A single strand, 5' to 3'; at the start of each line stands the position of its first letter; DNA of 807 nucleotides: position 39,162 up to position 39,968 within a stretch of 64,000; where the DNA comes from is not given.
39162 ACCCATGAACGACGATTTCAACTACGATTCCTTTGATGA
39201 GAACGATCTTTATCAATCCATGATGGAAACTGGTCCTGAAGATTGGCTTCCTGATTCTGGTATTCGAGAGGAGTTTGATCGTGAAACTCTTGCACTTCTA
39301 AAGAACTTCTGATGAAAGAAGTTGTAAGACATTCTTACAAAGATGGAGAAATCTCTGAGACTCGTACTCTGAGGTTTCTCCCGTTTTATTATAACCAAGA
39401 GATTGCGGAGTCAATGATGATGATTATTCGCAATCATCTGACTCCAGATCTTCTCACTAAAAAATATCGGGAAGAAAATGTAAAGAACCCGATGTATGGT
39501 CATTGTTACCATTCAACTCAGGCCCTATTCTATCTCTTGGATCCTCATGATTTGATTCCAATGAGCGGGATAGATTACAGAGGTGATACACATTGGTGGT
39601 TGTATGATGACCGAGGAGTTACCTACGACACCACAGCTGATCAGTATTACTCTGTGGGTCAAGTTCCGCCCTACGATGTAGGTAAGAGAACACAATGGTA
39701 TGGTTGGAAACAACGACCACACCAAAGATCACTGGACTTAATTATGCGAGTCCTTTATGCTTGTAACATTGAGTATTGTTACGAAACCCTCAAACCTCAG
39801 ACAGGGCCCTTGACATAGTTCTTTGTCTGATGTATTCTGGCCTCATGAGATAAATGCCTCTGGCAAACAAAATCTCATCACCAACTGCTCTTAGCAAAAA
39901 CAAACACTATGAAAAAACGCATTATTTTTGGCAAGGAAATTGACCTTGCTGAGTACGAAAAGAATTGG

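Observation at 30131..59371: About 19 copies of a rigidly spaced operator+promoter cassette organise the whole accessory region (possible MotA-independent activator regulon and gene-shuffling unit)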

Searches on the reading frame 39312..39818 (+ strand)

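Call 39: search_protein_families(library=pfam, proteins=[window:39312-39818:+], max_evalue=0.001)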
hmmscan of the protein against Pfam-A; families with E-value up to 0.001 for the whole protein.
window:39312-39818:+ (168 aa): 0 families

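Call 40: search_protein_families(library=phrogs, proteins=[window:39312-39818:+], max_evalue=0.00001)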
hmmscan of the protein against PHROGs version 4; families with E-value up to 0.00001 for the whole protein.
window:39312-39818:+ (168 aa): 1 family
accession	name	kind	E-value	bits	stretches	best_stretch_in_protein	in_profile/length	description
phrog_12251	-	unknown function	1.3e-21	78.3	1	36-148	8-121/224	-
